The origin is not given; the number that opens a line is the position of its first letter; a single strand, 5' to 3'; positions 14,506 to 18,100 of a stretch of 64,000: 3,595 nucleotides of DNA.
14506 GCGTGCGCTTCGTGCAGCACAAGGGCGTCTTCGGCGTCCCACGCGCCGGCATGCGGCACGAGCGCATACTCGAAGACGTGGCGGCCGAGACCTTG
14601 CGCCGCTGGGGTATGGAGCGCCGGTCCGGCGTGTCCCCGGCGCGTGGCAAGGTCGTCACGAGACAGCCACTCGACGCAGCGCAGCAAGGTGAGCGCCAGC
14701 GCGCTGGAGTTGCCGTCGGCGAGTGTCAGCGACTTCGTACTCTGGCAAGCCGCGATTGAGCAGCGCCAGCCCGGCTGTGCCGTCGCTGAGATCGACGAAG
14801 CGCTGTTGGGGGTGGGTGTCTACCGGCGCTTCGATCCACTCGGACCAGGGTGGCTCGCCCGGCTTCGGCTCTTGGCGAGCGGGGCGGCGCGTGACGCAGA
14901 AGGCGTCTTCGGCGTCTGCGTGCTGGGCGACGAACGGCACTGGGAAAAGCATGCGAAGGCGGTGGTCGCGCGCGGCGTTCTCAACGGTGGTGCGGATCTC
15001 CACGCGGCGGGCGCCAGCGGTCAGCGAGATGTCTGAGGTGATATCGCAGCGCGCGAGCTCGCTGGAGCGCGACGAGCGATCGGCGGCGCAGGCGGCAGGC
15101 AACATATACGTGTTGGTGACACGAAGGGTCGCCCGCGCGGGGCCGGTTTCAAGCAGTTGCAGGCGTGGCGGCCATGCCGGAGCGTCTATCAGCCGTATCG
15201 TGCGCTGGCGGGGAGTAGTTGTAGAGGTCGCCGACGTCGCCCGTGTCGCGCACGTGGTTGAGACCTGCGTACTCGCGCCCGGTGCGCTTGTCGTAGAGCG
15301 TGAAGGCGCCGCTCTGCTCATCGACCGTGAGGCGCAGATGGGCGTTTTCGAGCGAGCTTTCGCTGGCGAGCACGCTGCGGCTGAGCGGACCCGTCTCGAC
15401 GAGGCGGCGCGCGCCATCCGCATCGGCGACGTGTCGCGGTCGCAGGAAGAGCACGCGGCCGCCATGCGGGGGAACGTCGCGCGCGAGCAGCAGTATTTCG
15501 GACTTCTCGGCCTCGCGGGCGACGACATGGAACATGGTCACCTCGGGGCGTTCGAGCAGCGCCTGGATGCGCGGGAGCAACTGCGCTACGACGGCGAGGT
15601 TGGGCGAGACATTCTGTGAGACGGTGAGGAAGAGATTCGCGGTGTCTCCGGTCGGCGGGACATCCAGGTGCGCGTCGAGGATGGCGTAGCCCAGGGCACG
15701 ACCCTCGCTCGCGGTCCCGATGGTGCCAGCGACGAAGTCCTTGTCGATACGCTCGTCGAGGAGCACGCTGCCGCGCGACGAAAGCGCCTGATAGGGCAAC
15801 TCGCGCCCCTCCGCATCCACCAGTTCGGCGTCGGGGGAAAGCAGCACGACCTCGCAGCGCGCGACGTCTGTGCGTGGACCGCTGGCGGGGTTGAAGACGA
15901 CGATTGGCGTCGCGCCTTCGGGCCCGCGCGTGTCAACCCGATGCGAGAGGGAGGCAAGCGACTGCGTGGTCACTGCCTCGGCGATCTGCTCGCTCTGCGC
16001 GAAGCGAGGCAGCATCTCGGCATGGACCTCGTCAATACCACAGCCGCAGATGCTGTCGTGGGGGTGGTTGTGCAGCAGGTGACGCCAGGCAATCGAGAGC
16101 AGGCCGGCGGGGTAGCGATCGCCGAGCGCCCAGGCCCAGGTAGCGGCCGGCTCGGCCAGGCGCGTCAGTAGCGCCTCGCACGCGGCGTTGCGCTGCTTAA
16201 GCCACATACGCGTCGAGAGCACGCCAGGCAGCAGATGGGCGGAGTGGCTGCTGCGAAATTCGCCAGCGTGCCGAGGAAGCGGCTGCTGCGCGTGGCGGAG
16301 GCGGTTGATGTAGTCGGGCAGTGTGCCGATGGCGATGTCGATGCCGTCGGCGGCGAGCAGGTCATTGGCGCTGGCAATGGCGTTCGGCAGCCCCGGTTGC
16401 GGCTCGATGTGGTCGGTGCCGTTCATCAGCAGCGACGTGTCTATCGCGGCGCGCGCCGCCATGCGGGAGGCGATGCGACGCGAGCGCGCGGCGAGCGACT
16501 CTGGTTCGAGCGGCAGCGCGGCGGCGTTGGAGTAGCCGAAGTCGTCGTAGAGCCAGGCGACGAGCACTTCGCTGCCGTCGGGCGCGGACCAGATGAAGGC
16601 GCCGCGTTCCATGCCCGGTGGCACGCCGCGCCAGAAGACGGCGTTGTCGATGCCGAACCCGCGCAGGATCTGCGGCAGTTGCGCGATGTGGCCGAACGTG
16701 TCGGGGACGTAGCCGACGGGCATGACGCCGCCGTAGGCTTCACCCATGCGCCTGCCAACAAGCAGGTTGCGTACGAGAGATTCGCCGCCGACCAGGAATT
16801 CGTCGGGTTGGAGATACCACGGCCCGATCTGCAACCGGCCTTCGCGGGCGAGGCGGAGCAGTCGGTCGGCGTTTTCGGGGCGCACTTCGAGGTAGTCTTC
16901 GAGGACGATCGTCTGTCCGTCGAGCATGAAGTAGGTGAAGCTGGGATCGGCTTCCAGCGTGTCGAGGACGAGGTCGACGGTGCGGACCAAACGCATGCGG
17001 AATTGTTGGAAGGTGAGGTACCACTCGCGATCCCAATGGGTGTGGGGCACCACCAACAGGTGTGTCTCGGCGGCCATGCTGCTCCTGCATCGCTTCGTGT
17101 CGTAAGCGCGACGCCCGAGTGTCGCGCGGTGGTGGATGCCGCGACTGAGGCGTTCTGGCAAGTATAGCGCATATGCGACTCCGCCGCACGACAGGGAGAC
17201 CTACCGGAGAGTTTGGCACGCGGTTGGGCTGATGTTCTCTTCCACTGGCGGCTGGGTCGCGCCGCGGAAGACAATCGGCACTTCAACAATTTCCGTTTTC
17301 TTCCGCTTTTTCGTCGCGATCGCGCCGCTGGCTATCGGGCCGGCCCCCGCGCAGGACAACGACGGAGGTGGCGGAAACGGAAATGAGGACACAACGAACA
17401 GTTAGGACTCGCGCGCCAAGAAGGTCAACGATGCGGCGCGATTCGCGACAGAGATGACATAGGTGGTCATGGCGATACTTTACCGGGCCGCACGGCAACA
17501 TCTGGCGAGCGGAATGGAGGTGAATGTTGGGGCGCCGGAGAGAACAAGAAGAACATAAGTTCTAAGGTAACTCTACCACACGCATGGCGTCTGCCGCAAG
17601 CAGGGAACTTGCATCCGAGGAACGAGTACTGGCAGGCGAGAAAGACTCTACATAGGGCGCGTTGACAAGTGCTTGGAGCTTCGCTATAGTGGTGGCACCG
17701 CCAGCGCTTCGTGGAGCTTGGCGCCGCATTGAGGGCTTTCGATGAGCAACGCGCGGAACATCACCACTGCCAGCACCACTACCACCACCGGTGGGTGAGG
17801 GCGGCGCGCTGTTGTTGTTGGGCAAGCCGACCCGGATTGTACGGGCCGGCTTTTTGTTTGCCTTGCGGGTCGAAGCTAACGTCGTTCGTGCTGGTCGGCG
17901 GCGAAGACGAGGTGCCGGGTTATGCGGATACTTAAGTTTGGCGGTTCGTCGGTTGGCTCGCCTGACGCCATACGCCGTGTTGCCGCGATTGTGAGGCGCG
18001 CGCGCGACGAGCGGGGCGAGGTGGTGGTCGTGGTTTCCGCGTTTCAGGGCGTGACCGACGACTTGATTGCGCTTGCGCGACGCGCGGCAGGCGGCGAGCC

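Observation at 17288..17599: Paralogous module, copy B, between the broken GH38 gene and the thr promoter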

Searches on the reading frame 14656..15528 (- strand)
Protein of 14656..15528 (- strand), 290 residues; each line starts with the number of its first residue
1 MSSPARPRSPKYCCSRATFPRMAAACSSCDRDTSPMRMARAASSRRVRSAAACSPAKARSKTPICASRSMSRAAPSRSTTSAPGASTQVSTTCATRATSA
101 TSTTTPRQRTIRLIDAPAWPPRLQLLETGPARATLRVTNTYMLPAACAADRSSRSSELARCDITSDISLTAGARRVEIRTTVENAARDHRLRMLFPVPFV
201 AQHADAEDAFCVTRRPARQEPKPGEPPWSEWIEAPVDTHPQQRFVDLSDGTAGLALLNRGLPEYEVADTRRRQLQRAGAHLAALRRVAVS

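Call 29: search_protein_families(library=pfam, proteins=[window:14656-15528:-])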
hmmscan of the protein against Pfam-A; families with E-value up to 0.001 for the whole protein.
window:14656-15528:- (290 aa): 1 family
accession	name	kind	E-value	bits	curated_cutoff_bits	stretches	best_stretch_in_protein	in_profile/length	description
PF07748.19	Glyco_hydro_38C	-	1.7e-12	48.5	25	1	122-268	68-189/206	Glycosyl hydrolases family 38 C-terminal domain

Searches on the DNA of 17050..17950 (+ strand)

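Call 25: search_rna_families(source=window, start=17050, end=17950, threshold=evalue, max_evalue=5)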
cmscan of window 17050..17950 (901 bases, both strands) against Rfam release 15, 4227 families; matches with E-value up to 5: 2.
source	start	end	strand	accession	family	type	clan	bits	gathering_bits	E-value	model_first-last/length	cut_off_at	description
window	17057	17141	+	RF02935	che1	Gene; sRNA;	-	22.3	54.1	0.7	1-91/91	no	che1 RNA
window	17746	17855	+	RF00506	Thr_leader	Cis-reg; leader;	-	22.2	55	0.13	1-118/118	no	Threonine operon leader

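Call 76: search_dna_similar(query=window:17270-17610:+, collection=plasmids, mode=distant, max_evalue=0.01, max_rows=10)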
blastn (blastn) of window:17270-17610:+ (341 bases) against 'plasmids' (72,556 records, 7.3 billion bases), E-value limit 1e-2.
No match.

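Call 77: search_dna_similar(query=window:17270-17610:+, collection=phages, mode=distant, max_evalue=0.01, max_rows=10)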
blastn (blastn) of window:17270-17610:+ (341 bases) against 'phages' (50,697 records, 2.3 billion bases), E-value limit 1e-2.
No match.
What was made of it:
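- Tried and rejected: blastn against the plasmid and phage collections found no match (calls 76, 77).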
